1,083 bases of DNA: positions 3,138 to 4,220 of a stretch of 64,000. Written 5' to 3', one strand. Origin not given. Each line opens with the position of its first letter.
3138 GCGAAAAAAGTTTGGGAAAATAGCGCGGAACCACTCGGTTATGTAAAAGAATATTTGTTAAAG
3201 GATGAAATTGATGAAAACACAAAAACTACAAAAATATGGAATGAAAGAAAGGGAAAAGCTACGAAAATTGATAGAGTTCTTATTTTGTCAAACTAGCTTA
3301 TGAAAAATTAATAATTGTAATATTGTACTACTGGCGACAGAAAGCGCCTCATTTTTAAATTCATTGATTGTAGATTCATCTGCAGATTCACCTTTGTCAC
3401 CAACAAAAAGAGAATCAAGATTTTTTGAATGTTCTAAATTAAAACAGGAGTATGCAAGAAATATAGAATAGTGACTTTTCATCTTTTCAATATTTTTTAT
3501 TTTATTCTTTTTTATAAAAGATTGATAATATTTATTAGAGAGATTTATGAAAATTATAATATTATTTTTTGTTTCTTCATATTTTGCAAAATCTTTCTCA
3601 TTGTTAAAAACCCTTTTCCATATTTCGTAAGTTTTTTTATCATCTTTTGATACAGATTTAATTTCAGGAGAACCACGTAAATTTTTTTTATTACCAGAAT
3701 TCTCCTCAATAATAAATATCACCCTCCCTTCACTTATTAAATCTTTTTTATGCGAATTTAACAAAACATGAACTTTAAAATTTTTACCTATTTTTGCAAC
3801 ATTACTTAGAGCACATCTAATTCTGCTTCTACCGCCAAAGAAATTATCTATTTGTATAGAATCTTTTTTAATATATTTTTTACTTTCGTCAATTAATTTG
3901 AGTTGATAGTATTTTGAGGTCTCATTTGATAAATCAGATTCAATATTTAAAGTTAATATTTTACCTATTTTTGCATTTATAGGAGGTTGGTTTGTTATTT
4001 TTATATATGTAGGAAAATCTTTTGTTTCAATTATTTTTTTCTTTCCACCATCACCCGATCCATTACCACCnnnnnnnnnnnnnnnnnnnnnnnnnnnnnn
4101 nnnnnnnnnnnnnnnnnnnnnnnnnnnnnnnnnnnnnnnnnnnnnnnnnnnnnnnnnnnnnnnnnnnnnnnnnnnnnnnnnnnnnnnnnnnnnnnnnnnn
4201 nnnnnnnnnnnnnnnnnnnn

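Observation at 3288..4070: Uncharacterised C-terminal domain after a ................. linker in the GHKL ATPase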

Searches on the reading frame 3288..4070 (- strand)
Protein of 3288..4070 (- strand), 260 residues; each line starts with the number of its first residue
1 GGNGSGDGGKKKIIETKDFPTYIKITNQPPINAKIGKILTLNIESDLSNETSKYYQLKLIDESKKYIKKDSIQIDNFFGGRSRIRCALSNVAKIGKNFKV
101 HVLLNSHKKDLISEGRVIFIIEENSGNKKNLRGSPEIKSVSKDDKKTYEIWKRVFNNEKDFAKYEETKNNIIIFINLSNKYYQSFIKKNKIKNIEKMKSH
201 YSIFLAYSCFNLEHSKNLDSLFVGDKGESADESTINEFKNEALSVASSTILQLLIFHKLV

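Call 3: search_protein_families(library=pfam, proteins=[window:3288-4070:-], max_evalue=1)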
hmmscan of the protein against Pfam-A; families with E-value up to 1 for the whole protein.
window:3288-4070:- (260 aa): 0 families

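Call 4: search_protein_families(library=padloc, proteins=[window:3288-4070:-], max_evalue=1)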
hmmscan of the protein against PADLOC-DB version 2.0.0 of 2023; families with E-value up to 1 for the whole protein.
window:3288-4070:- (260 aa): 1 family
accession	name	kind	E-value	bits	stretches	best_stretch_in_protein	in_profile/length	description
PDLC04797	PDC-S02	-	0.27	9.3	1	148-210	36-96/126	-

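Call 6: search_protein_families(library=ncbifam, proteins=[window:3288-4070:-], max_evalue=1)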
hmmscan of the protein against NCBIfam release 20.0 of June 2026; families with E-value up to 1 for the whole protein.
window:3288-4070:- (260 aa): 0 families

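Call 21: find_homologous_proteins(query=A2, max_evalue=0.01)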
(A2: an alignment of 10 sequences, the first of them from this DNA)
Query A2 (10 sequences) (248 aa, profile of the alignment): 20 proteins with E <= 0.01 among 8000 candidates.
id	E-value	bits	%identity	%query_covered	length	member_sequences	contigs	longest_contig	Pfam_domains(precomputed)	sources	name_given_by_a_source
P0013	6.3e-50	188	-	-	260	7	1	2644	-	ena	-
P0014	8.2e-46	175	21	17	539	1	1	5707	-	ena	-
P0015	9.9e-46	175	-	-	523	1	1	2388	-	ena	-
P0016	7.3e-45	172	-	-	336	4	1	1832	-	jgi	jgi:hypothetical protein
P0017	8.8e-45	171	-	-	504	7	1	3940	-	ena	-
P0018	2.3e-34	137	32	10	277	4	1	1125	-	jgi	jgi:hypothetical protein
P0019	3.1e-33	134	-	-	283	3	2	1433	-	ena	-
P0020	7.2e-31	126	-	-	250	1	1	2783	-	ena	-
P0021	9.4e-30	122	-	-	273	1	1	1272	-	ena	-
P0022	1.0e-22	99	-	-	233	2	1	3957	-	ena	-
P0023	8.8e-22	96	-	-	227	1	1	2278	-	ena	-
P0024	2.5e-20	91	-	-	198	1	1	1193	-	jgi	jgi:hypothetical protein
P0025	3.1e-19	88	-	-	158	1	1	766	-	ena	-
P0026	1.6e-17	82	22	26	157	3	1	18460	-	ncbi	-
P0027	2.3e-17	82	-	-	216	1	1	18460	-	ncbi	-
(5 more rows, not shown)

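Call 22: search_protein_representatives(alignment_id=A2)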
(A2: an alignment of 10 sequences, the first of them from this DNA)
Query: 10 sequences, 264 profile positions. Proteins with E-value up to 0.001 (for the whole library): 660; up to 1e-10: 222; up to 1e-30: 16. The best 150 are listed.
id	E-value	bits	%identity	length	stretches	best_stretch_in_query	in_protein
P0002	4.8e-79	282.0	-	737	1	1-254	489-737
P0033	1.6e-58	214.8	-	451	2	2-248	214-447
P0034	2.6e-52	194.4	-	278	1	2-252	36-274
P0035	8.8e-48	179.6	-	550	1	2-261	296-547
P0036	9.8e-48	179.4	-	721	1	2-248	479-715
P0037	8.4e-43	163.2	-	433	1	1-261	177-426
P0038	1.1e-42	162.9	-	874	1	2-258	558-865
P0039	1.6e-42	162.3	-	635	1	1-249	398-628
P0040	1.7e-42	162.3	-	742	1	2-264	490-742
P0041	9.0e-41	156.6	-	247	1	3-248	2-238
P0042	1.9e-37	145.7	-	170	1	90-264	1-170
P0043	2.2e-34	135.7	-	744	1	1-248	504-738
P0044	2.4e-32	128.9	-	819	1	4-257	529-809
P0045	2.8e-32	128.8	-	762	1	1-256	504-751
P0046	9.5e-32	127.0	-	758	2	1-260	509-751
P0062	5.7e-25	104.8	-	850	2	1-217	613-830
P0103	6.3e-18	81.7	-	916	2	5-251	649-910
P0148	2.7e-15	73.1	-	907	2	4-248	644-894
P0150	4.1e-15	72.5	-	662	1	3-252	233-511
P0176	8.9e-14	68.1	-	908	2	6-215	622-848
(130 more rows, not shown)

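Call 45: predict_structure(alignment_id=A5)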
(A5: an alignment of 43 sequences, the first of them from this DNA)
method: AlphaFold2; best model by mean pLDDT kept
length: 251 residues; sequences in the alignment: 43
mean_pLDDT: 93.1   pTM: 0.59
mean pLDDT of the five models: 93.1, 93.0, 92.9, 92.8, 92.6
residues with pLDDT >= 90: 209; 70-90: 30; 50-70: 7; < 50: 5
segments of 3 or more residues with pLDDT < 50: 118-121
pLDDT, mean of each block of 10 residues (from residue 1): 94 97 96 98 97 96 97 98 97 96 97 68 79 97 97 94 97 96 92 97 92 88 94 97 83 47
secondary structure, 60 per line:
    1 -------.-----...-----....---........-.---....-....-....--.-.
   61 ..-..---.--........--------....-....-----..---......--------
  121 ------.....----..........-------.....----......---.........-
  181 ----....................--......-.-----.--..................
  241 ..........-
elements in order: E14-16 E22-25 E29-36 H42-45 E47-50 H52-55 E72-79 E88-91 E93-96 E107-112 E127-131 H136-145 E153-157 E162-167 H171-179 H185-204 H207-212 H223-250

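Call 56: fold_search(model_id=the predicted structure, library=pdb)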
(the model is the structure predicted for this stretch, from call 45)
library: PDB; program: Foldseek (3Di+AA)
matches with E <= 10: 1947; with E <= 0.001: 43
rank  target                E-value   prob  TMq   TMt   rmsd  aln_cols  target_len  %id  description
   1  3pxh                  2.4e-05  1.00  0.28  0.34   8.2       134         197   13  Tandem Ig domains of tyrosine phosphatase LAR (released 2011-03-23)
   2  2yd5                  3.1e-05  1.00  0.27  0.33   7.5       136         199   13  Crystal structure of the N-terminal Ig1-2 module of Human Receptor Protein Tyrosine Phosphatase LAR (released 2011-04-13)
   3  2yd6                  7.7e-05  1.00  0.29  0.36   7.3       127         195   11  Crystal structure of the N-terminal Ig1-2 module of Human Receptor Protein Tyrosine Phosphatase Delta (released 2011-04-13)
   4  4pbw_E                1.3e-04  1.00  0.27  0.33   7.5       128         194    7  Crystal structure of chicken receptor protein tyrosine phosphatase sigma in complex with TrkC (released 2014-11-12)
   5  7n6g_3J               1.4e-04  0.89  0.22  0.16  19.7       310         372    8  C1 of central pair (released 2022-05-18)
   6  2yd7_B                1.7e-04  1.00  0.29  0.35   7.4       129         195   11  Crystal structure of the N-terminal Ig1-2 module of Human Receptor Protein Tyrosine Phosphatase Delta (released 2011-04-13)
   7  7sqc_M1               2.2e-04  0.99  0.20  0.11   8.4       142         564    8  Ciliary C1 central pair apparatus isolated from Chlamydomonas reinhardtii (released 2022-04-13)
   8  7r80_A                2.3e-04  1.00  0.27  0.33   8.9       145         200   12  Crystal structure of C3 TCR complex with QW9-bound HLA-B*5301 (released 2022-06-29)
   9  2yd3                  2.6e-04  1.00  0.27  0.33   7.4       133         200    8  Crystal structure of the N-terminal Ig1-2 module of Human Receptor Protein Tyrosine Phosphatase Sigma (released 2011-04-13)
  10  4pbv_C                3.1e-04  1.00  0.27  0.33   7.7       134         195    9  Crystal structure of chicken receptor protein tyrosine phosphatase sigma in complex with TrkC (released 2014-11-12)
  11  2yd2                  3.1e-04  1.00  0.27  0.33   7.6       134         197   10  Crystal structure of the N-terminal Ig1-2 module of Human Receptor Protein Tyrosine Phosphatase Sigma (released 2011-04-13)
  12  4pbv_E                3.5e-04  1.00  0.26  0.32   7.8       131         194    7  Crystal structure of chicken receptor protein tyrosine phosphatase sigma in complex with TrkC (released 2014-11-12)
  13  2yd7_A                4.5e-04  1.00  0.29  0.35   7.4       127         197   11  Crystal structure of the N-terminal Ig1-2 module of Human Receptor Protein Tyrosine Phosphatase Delta (released 2011-04-13)
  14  9bc4_A                4.5e-04  0.99  0.30  0.18  16.1       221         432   10  Transglutaminase 2 - Intermediate State (released 2024-07-03)
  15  2yd1                  4.7e-04  0.99  0.27  0.33  13.9       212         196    8  Crystal structure of the N-terminal Ig1-2 module of Drosophila Receptor Protein Tyrosine Phosphatase DLAR (released 2011-04-13)
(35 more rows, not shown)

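Call 72: search_solved_structures(query=A5, max_evalue=10)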
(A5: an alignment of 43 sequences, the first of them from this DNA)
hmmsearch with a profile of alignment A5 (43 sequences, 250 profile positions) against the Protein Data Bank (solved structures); distinct sequences matched with E-value up to 10: 1.
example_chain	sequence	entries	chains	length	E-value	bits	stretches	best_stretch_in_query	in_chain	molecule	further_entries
9cuy_K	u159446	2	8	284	0.053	16.2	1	50-127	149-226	Tube initiator protein | Dit-like phage tail protein N-terminal domain-containing protein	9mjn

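Call 74: search_protein_families(library=phrogs, proteins=[window:3288-4034:-], max_evalue=0.01)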
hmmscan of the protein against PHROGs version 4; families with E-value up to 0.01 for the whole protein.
window:3288-4034:- (248 aa): 0 families

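Call 81: search_protein_families(library=pfam, proteins=[P0150, P0033, P0035, P0039, P0062, P0103, P0148, P0176], max_evalue=0.001)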
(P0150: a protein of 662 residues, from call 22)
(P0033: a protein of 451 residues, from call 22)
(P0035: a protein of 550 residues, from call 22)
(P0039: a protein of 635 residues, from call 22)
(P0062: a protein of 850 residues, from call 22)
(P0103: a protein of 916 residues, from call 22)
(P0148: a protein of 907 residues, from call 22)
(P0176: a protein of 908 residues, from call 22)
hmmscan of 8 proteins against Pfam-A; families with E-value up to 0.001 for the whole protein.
P0150 (662 aa): 0 families

P0033 (451 aa): 0 families

P0035 (550 aa): 0 families

P0039 (635 aa): 0 families

P0062 (850 aa): 0 families

P0103 (916 aa): 1 family
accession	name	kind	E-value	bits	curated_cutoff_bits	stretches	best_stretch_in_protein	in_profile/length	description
PF13589.12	HATPase_c_3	-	0.00053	20.5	25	0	149-216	26-95/137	Histidine kinase-, DNA gyrase B-, and HSP90-like ATPase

P0148 (907 aa): 1 family
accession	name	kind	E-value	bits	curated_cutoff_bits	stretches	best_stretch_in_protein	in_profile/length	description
PF13589.12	HATPase_c_3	-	6.5e-07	29.9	25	1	147-214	27-97/137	Histidine kinase-, DNA gyrase B-, and HSP90-like ATPase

P0176 (908 aa): 0 families
